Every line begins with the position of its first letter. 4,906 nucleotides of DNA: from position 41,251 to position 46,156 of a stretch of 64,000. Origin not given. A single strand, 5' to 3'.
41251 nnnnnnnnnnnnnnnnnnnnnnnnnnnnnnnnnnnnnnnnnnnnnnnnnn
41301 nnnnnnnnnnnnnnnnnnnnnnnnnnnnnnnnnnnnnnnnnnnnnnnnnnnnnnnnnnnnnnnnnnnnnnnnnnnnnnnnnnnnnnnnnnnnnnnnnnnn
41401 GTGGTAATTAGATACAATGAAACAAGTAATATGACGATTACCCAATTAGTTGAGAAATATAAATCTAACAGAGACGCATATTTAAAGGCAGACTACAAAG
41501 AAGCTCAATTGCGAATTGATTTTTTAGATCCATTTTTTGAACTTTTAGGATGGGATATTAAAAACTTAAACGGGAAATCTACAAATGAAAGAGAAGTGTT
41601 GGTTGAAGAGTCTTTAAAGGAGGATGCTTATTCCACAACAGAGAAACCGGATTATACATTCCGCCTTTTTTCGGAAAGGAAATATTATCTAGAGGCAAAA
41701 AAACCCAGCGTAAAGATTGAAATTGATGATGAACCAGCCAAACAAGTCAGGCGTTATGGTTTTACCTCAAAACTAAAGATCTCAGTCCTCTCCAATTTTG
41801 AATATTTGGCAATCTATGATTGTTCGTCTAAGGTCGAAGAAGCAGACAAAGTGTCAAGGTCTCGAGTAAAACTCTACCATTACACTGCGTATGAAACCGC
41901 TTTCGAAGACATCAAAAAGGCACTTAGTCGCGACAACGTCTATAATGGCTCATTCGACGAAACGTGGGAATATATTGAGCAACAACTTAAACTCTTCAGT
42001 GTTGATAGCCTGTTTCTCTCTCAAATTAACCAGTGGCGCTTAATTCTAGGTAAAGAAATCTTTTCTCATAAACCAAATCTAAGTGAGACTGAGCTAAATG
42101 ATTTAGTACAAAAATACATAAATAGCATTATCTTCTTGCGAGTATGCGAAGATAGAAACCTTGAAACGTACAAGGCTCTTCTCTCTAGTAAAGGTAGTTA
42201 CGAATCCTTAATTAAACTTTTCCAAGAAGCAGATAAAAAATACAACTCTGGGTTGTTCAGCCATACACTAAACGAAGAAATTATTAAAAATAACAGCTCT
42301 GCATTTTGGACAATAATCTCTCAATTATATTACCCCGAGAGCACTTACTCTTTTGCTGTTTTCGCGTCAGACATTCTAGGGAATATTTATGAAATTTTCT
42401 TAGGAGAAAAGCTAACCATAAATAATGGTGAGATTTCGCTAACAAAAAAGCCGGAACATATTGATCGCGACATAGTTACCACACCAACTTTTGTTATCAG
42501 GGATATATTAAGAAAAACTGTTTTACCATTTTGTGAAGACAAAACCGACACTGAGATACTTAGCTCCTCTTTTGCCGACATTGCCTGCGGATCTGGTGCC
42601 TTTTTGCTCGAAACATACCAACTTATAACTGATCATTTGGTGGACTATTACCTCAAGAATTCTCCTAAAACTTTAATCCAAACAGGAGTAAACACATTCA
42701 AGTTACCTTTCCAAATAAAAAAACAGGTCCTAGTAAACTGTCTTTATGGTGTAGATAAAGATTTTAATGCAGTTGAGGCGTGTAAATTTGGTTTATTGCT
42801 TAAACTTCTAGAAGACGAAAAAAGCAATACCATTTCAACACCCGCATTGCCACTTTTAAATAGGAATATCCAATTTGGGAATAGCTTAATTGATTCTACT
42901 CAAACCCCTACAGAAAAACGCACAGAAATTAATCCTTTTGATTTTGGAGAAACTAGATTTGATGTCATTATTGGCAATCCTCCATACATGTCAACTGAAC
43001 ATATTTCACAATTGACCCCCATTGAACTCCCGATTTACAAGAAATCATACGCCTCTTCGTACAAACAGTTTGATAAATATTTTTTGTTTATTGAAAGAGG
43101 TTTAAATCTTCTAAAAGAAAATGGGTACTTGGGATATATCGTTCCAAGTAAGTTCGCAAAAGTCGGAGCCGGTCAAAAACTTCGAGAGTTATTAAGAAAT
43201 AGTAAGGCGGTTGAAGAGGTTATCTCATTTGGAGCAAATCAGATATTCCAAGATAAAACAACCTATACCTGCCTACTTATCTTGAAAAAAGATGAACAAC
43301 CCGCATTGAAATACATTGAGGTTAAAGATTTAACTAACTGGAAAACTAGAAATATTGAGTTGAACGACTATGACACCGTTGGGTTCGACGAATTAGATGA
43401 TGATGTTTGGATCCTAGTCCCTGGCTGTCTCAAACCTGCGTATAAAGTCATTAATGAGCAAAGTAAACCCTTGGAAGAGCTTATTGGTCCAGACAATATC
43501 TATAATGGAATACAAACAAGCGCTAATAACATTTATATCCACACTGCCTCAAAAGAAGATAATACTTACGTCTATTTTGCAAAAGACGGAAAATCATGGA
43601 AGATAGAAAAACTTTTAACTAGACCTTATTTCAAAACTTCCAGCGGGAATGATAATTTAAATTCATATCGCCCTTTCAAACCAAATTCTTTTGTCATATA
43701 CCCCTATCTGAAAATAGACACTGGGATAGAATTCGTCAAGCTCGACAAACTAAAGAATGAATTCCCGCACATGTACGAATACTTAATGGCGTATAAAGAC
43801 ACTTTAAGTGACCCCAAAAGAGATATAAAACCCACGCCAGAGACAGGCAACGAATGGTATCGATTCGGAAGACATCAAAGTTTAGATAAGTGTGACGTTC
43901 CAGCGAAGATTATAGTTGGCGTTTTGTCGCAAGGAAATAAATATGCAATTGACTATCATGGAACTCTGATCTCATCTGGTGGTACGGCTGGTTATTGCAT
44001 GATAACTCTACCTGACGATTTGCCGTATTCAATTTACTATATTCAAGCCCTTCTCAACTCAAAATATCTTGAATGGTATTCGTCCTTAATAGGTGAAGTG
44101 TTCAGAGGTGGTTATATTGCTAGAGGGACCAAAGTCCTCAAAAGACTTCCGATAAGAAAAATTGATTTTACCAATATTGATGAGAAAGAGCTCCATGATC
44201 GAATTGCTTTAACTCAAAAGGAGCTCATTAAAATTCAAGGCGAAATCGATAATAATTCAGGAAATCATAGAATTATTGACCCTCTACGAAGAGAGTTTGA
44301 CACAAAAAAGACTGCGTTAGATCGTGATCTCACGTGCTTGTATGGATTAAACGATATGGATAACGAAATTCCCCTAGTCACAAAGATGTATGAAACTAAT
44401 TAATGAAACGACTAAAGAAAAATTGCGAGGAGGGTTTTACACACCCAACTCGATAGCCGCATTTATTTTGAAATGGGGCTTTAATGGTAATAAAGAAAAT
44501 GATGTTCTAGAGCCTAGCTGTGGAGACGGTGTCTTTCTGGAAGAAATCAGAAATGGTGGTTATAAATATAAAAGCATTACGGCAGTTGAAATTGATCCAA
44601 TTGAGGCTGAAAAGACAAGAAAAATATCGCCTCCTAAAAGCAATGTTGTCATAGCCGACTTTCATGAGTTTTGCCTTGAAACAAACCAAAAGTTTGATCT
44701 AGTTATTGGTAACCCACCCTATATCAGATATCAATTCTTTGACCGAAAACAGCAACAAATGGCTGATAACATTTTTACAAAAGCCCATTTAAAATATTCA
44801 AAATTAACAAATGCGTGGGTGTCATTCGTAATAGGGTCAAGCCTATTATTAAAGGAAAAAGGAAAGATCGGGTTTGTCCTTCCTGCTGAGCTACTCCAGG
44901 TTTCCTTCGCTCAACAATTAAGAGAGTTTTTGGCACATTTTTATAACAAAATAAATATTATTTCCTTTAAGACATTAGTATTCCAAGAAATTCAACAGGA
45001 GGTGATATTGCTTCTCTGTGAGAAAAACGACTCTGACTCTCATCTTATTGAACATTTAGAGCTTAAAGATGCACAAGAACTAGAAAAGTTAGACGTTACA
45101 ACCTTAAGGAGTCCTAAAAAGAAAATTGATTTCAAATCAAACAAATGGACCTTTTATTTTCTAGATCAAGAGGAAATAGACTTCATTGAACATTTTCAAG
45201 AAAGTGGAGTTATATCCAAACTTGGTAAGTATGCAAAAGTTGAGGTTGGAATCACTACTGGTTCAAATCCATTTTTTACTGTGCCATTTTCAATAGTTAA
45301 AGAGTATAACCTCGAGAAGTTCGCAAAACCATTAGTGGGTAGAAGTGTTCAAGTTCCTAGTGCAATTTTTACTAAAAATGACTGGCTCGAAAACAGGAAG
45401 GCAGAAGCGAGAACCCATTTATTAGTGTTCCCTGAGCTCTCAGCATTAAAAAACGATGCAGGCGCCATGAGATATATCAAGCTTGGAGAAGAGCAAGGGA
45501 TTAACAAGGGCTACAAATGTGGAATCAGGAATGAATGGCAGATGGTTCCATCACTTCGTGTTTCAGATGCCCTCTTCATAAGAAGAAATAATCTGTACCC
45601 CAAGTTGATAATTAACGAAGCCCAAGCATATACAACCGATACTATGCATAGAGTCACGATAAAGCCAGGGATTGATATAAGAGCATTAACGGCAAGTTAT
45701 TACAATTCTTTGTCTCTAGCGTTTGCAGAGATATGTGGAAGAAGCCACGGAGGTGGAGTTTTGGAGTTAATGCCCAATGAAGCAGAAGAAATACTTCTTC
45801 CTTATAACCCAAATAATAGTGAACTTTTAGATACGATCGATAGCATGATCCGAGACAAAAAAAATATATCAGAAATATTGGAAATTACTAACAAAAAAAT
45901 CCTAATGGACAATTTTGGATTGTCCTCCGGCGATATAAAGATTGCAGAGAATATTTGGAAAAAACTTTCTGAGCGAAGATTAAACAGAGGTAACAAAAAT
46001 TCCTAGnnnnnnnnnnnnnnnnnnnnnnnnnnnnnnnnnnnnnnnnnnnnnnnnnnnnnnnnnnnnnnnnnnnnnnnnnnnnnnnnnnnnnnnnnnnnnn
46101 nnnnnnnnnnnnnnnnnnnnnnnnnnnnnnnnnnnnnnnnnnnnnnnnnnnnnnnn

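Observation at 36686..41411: Four-gene translationally coupled operon (LTD protein - UvrD-like helicase - Fe-S RecB/Cas4-like nuclease with exonuclease-like C-domain - membrane protein) divergent from lexA, inside a defense island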

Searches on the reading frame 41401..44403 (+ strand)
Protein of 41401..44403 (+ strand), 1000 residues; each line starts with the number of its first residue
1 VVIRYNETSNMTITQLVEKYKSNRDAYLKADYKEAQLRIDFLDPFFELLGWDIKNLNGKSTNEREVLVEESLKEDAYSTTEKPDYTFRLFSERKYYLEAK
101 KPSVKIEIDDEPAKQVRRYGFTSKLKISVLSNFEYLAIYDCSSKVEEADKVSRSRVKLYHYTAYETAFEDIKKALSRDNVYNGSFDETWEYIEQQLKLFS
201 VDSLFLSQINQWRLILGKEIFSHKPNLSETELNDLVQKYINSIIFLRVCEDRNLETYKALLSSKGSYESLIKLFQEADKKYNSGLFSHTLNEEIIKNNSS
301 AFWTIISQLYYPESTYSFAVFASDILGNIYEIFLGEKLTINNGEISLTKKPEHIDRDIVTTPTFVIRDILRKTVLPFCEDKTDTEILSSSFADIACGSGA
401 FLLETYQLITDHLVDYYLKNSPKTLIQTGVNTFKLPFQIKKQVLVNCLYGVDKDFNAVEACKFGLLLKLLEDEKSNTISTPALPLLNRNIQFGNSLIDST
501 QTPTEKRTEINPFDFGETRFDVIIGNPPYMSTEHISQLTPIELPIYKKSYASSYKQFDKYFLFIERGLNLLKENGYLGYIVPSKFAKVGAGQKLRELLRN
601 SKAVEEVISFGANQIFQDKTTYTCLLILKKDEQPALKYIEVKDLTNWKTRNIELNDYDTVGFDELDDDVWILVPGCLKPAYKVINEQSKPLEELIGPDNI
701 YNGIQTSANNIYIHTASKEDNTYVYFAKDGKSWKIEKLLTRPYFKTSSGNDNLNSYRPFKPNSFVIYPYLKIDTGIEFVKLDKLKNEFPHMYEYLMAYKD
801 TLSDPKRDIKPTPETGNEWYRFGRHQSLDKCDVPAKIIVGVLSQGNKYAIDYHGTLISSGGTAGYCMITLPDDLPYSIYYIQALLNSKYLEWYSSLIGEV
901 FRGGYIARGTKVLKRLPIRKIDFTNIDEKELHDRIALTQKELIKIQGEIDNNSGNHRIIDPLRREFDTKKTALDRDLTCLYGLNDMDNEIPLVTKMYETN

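Call 5: search_protein_families(library=pfam, proteins=[window:41401-44403:+], max_evalue=0.01)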
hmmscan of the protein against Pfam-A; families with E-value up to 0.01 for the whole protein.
window:41401-44403:+ (1000 aa): 5 families
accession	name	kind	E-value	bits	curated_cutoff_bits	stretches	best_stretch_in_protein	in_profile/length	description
PF07669.17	Eco57I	-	8.9e-39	133.8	25.3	1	446-616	1-171/171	Eco57I restriction-modification methylase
PF02384.22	N6_Mtase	-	1.2e-15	58.1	20.4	1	323-639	3-241/311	N-6 DNA Methylase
PF12950.13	TaqI_C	-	7.1e-07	29.9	26.5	1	793-918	19-118/118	TaqI-like C-terminal specificity domain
PF20473.4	MmeI_Mtase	-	1.1e-06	28.5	27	1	385-571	17-187/259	MmeI, DNA-methyltransferase domain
PF04313.20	HSDR_N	-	0.00016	22.1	25.1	0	32-143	2-194/198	Type I restriction enzyme R protein N terminus (HSDR_N)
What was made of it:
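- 41401..46006 (+): Eco57I-like type IIG restriction-methylase (41401-44403) and M.Eco57I-like methylase (44390-46006), co-directional with lexA. They are the likely source of the DNA ends on which the helicase-nuclease would act. Pfam Eco57I, N6_Mtase, TaqI_C and M_Eco57I_C (call 5).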

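Call 6: search_protein_families(library=padloc, proteins=[window:41401-44403:+], max_evalue=0.01)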
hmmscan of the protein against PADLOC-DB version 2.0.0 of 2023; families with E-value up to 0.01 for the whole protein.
window:41401-44403:+ (1000 aa): 50 families (the best 25 are shown)
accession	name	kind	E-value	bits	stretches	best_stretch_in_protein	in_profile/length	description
PDLC03604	REase_MTase_IIG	-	0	1198.4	1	9-997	6-1010/1011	Type IIG restriction enzyme-methyltransferase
PDLC03335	MTase_II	-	4.7e-60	201.9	1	355-922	78-575/607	Type II methyltransferase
PDLC03629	REase_MTase_IIG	-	1.2e-36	124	1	382-918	429-965/1182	Type IIG restriction enzyme-methyltransferase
PDLC03612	REase_MTase_IIG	-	4.1e-36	122.6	2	519-946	806-1210/1247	Type IIG restriction enzyme-methyltransferase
PDLC03248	MTase_II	-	3.4e-26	90.1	1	518-942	84-496/521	Type II methyltransferase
PDLC03250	MTase_II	-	6.2e-25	86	1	358-895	165-683/775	Type II methyltransferase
PDLC03596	REase_MTase_IIG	-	4.5e-21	72.6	2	518-741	710-926/1148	Type IIG restriction enzyme-methyltransferase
PDLC03601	REase_MTase_IIG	-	2.1e-19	66.9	1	513-903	667-1037/1110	Type IIG restriction enzyme-methyltransferase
PDLC03348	MTase_II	-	2.1e-18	64.2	1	389-641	248-464/727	Type II methyltransferase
PDLC02643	DrmMI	-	3e-18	63.1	2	381-497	594-717/1347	DrmMI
PDLC02529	PglX|PglXI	-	3.3e-17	59.5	1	360-598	203-437/1189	PglX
PDLC03313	MTase_II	-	2.1e-16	57.5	1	517-635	142-259/563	Type II methyltransferase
PDLC02521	PglX|PglXI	-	3.2e-16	56.5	1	517-717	479-681/1174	PglX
PDLC03226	MTase_II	-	1.9e-15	54.5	2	513-638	121-243/579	Type II methyltransferase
PDLC03315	MTase_II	-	2.8e-15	54.1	1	518-633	132-243/502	Type II methyltransferase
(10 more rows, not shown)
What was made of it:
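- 41401..46006 (+): PADLOC REase_MTase_IIG 1198 bits and MTase_II 661 bits (call 6).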

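Call 7: search_protein_families(library=ncbifam, proteins=[window:41401-44403:+], max_evalue=0.01)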
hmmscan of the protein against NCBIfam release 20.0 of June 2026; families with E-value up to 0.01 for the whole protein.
window:41401-44403:+ (1000 aa): 6 families
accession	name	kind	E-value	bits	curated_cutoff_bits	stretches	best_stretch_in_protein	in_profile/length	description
NF033452.1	BREX_1_MTaseX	exception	1.8e-16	59.2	500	1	515-641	503-627/1210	BREX-1 system adenine-specific DNA-methyltransferase PglX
NF033451.1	BREX_2_MTaseX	equivalog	3.1e-13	48.4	400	1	357-628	196-467/1185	BREX-2 system adenine-specific DNA-methyltransferase PglX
NF033455.1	BREX_6_MTaseX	exception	6.7e-09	33.8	900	1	517-637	552-667/1319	BREX-6 system adenine-specific DNA-methyltransferase PglX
NF047738.1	antiphage_MADS2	equivalog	1.1e-07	30.6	720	1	392-636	336-572/654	methylation-associated defense system DNA methyltransferase MAD2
NF033454.1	BREX_5_MTaseX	exception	2.9e-05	21.8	900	0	519-649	502-628/1404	BREX-5 system adenine-specific DNA-methyltransferase PglX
TIGR03534.1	RF_mod_PrmC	equivalog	0.0045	16.5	199.1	0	516-539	153-176/253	peptide chain release factor N(5)-glutamine methyltransferase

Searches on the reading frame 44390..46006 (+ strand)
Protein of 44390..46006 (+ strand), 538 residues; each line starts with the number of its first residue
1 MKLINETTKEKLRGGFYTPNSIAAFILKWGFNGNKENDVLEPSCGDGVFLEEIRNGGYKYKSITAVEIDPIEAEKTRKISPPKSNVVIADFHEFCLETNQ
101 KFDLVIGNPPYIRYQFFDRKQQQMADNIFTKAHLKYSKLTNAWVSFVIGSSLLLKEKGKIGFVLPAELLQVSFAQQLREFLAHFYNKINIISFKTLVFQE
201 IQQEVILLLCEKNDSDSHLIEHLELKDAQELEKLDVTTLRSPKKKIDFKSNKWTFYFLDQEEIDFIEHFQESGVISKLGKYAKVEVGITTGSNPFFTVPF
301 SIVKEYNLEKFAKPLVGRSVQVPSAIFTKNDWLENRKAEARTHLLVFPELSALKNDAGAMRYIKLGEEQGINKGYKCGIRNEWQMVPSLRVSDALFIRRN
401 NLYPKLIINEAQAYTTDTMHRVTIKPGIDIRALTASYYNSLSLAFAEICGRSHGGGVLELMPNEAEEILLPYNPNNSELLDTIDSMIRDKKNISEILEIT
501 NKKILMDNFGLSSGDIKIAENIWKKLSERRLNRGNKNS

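Call 5: search_protein_families(library=pfam, proteins=[window:44390-46006:+], max_evalue=0.01)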
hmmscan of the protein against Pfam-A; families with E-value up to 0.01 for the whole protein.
window:44390-46006:+ (538 aa): 6 families
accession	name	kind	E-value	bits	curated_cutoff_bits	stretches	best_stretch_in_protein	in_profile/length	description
PF22837.1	M_Eco57I_C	-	6.2e-35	121.4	27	1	251-470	4-222/283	Type II methyltransferase M.Eco57I, C-terminal domain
PF07669.17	Eco57I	-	4.7e-15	56.5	25.3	1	92-194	69-167/171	Eco57I restriction-modification methylase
PF02384.22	N6_Mtase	-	8.1e-12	45.5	20.4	1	8-216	20-236/311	N-6 DNA Methylase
PF13489.12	Methyltransf_23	-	1.9e-05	24.9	27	1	21-106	8-86/164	Methyltransferase domain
PF20473.4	MmeI_Mtase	-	8.9e-05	22.2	27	1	84-173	115-207/259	MmeI, DNA-methyltransferase domain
PF13649.12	Methyltransf_25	-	0.00077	20.5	27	1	39-109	1-72/97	Methyltransferase domain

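Call 6: search_protein_families(library=padloc, proteins=[window:44390-46006:+], max_evalue=0.01)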
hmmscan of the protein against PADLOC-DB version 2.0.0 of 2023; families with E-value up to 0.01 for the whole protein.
window:44390-46006:+ (538 aa): 44 families (the best 25 are shown)
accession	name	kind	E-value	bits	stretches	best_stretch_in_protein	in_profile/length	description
PDLC03267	MTase_II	-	5.1e-199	660.7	1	1-533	1-538/539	Type II methyltransferase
PDLC03301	MTase_II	-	2.8e-63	212.4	1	7-473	68-537/604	Type II methyltransferase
PDLC03331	MTase_II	-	7.3e-36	121.9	1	14-511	30-536/541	Type II methyltransferase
PDLC03248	MTase_II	-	9e-28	95.3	1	8-252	5-236/521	Type II methyltransferase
PDLC03366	MTase_II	-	2.1e-23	80.9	1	8-217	17-229/568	Type II methyltransferase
PDLC03335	MTase_II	-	2.2e-22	77.5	2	95-324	189-406/607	Type II methyltransferase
PDLC03293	MTase_II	-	5.8e-19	66.2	1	6-183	9-181/427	Type II methyltransferase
PDLC03328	MTase_II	-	8.2e-19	65.5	1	13-316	31-335/587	Type II methyltransferase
PDLC03604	REase_MTase_IIG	-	1e-18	64.8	1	98-296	531-728/1011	Type IIG restriction enzyme-methyltransferase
PDLC03258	MTase_II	-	4.4e-18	63.6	1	12-198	21-185/366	Type II methyltransferase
PDLC03226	MTase_II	-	1.5e-16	58.1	1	6-236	9-259/579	Type II methyltransferase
PDLC04134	mad2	-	1.6e-16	58.2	1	8-216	265-449/492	mads_2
PDLC03719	oMTase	-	1.1e-15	55.6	1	11-197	23-194/387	orphan methyltransferase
PDLC03222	MTase_II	-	4.3e-15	53.3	1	12-303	130-418/602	Type II methyltransferase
PDLC03311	MTase_II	-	7.6e-14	49.2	1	8-214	11-210/464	Type II methyltransferase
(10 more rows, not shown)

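Call 7: search_protein_families(library=ncbifam, proteins=[window:44390-46006:+], max_evalue=0.01)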
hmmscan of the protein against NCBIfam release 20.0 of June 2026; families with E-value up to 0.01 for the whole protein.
window:44390-46006:+ (538 aa): 13 families
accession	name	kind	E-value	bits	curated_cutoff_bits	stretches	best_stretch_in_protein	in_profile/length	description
TIGR02987.1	met_A_Alw26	exception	1.3e-08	34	353.5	1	12-246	2-282/523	Alw26I/Eco31I/Esp3I family type II restriction adenine-specific DNA-methyltransferase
NF033452.1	BREX_1_MTaseX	exception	2.2e-07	29.1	500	1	98-296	504-707/1210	BREX-1 system adenine-specific DNA-methyltransferase PglX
TIGR00537.1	hemK_rel_arch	hypoth_equivalog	3.7e-06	26.8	87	1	25-115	9-96/179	HemK2/MTQ2 family protein methyltransferase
NF047738.1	antiphage_MADS2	equivalog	3.9e-05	22.1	720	1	9-53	306-349/654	methylation-associated defense system DNA methyltransferase MAD2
TIGR00497.1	hsdM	equivalog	4e-05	22.5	242.75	1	95-216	300-423/515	type I restriction-modification system subunit M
NF047853.1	tRm6a37MtseTrmN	equivalog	5.8e-05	22.9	350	1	59-192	67-195/244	tRNA(1)(Val) (adenine(37)-N(6))-methyltransferase TrmN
TIGR00755.1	ksgA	equivalog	0.00011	21.6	171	1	32-111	26-104/256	16S rRNA (adenine(1518)-N(6)/adenine(1519)-N(6))-dimethyltransferase RsmA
NF000499.2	Erm23S_rRNA_broad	equivalog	0.00012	21.5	212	1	32-111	20-96/244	23S ribosomal RNA methyltransferase Erm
TIGR03534.1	RF_mod_PrmC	equivalog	0.00019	21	199.1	1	82-123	138-178/253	peptide chain release factor N(5)-glutamine methyltransferase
NF033455.1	BREX_6_MTaseX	exception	0.00038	18.1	900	1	99-298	552-753/1319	BREX-6 system adenine-specific DNA-methyltransferase PglX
NF011530.0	PRK14968.1-4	equivalog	0.0065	15.8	243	0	37-112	41-110/202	putative methyltransferase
NF042988.1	Erm46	exception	0.0067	15.8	503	1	60-113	54-105/255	23S rRNA (adenine(2058)-N(6))-methyltransferase Erm(46)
TIGR00536.1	hemK_fam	subfamily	0.0075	15.4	115.5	0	99-123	180-204/286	HemK family protein methyltransferase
